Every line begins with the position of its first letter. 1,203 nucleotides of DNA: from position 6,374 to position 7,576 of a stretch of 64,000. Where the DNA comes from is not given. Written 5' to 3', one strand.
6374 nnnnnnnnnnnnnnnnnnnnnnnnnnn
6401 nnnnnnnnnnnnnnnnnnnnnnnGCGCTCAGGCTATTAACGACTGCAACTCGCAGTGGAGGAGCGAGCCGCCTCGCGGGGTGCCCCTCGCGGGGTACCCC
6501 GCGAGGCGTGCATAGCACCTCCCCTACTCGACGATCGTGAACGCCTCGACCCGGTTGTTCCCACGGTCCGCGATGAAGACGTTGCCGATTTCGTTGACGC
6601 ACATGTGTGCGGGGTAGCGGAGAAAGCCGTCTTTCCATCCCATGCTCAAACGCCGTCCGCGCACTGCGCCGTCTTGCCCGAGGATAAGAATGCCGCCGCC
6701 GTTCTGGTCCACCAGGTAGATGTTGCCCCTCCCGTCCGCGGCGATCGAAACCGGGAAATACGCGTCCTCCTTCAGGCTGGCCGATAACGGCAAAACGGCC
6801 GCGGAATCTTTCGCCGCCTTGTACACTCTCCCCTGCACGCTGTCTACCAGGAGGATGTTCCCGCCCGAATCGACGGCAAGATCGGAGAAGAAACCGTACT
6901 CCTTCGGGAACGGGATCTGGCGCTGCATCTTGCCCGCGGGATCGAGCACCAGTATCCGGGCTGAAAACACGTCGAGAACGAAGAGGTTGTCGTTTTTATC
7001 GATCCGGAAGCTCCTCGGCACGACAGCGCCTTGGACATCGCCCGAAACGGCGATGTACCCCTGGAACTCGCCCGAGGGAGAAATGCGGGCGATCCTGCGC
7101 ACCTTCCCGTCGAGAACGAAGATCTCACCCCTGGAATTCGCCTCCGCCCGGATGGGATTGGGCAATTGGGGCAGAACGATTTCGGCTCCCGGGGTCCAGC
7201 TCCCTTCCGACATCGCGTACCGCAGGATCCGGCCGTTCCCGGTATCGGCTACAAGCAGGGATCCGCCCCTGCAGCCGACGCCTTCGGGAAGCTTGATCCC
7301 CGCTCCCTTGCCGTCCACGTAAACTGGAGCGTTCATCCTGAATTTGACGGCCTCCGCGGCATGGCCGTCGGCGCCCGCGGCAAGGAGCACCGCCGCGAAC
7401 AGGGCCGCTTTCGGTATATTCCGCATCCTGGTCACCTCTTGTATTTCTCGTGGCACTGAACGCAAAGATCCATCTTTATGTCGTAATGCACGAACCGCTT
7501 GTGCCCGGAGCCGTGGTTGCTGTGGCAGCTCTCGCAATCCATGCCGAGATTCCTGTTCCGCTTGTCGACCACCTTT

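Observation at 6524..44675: Unusual density of beta-propeller proteins among the cytochromes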

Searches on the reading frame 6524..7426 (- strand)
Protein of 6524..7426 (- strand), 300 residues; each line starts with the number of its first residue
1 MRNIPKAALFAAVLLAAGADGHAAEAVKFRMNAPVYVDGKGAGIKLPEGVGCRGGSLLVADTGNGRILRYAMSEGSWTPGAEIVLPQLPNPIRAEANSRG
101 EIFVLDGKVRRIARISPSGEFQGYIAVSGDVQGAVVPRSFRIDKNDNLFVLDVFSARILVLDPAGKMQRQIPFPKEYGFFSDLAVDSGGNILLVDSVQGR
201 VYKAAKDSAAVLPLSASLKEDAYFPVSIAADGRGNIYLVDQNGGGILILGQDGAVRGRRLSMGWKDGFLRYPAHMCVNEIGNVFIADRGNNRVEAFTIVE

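Call 5: search_protein_families(library=pfam, proteins=[window:6524-7426:-], max_evalue=0.01)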
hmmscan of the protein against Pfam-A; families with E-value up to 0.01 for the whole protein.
window:6524-7426:- (300 aa): 4 families
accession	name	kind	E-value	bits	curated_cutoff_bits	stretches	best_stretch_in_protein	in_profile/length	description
PF01436.27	NHL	-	1e-14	54.1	20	1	269-294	1-26/28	NHL repeat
PF24684.1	Vgb_lyase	-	0.00049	19.4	50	1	95-260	61-218/290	Virginiamycin B lyase family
PF06739.17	SBBP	-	0.0017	18.7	20.5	0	223-238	13-28/38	Beta-propeller repeat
PF08450.18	SGL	-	0.0017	18.5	26.3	0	144-194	10-57/246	SMP-30/Gluconolactonase/LRE-like region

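Call 64: search_protein_families(library=ncbifam, proteins=[window:6524-7426:-], max_evalue=0.01)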
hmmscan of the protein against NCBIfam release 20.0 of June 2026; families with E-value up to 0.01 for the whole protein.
window:6524-7426:- (300 aa): 2 families
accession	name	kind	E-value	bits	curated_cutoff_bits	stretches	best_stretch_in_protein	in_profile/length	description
NF035926.1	scyF_NHL_VPEP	equivalog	3.7e-12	46.1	350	2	184-296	158-273/376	scytonemin biosynthesis PEP-CTERM protein ScyF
NF033206.1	ScyE_fam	subfamily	0.0047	16.5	80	0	51-242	146-321/333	ScyD/ScyE family protein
